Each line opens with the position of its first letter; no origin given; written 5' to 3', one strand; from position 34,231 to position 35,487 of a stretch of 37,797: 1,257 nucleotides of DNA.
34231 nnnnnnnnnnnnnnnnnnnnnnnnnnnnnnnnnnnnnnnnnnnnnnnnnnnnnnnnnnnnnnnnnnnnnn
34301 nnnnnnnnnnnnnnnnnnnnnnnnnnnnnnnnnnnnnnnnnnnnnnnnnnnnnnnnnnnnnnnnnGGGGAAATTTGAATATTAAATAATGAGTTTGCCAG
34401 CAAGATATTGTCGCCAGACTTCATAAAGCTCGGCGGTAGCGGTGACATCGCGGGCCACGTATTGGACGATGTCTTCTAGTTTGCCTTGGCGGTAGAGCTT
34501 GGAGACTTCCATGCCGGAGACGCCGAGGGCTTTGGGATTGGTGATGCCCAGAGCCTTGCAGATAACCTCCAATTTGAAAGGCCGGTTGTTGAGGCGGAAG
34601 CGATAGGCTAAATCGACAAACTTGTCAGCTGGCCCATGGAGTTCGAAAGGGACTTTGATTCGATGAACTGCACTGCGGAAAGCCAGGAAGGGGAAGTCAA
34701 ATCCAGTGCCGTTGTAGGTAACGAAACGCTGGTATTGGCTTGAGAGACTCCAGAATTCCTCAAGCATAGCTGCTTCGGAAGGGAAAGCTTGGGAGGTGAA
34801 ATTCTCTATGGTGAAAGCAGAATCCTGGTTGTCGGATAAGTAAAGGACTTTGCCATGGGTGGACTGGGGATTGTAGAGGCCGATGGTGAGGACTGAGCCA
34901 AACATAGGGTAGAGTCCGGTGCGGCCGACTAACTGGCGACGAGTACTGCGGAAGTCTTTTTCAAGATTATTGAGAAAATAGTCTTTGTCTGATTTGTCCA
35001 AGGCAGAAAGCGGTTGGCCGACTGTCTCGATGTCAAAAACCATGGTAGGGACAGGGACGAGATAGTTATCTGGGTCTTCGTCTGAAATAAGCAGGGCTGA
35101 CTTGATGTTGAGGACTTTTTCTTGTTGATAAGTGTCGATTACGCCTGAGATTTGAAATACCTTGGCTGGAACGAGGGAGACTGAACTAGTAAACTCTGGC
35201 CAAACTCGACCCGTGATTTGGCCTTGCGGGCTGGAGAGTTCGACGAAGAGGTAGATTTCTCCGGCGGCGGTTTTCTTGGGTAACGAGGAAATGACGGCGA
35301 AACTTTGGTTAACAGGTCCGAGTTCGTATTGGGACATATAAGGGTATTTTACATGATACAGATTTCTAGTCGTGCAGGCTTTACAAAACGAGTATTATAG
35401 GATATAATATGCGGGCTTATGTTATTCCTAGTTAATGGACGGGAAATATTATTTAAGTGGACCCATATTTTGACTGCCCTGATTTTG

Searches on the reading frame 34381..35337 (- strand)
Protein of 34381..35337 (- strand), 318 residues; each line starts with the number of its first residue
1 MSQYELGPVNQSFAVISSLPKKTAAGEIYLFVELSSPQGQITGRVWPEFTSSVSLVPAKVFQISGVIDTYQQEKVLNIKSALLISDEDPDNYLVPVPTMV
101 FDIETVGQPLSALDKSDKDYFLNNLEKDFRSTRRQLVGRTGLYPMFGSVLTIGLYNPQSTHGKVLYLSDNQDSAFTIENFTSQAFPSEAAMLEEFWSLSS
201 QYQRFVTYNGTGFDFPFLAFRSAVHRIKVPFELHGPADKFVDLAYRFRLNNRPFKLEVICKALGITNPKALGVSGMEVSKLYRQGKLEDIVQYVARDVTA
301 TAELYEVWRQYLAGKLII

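Call 9: search_protein_families(library=pfam, proteins=[window:34381-35337:-], max_evalue=0.01)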
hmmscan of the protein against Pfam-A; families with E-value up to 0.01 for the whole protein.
window:34381-35337:- (318 aa): 3 families
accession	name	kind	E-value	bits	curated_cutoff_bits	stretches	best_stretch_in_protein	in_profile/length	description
PF10108.15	DNA_pol_B_exo2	-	4.9e-17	62.8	24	1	170-305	20-170/213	Predicted 3'-5' exonuclease related to the exonuclease domain of PolB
PF13482.12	RNase_H_2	-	1.7e-16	61.1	22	1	140-308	8-164/165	RNase_H superfamily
PF03104.25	DNA_pol_B_exo1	-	5.9e-07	29.6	23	1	184-223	139-180/242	DNA polymerase family B, exonuclease domain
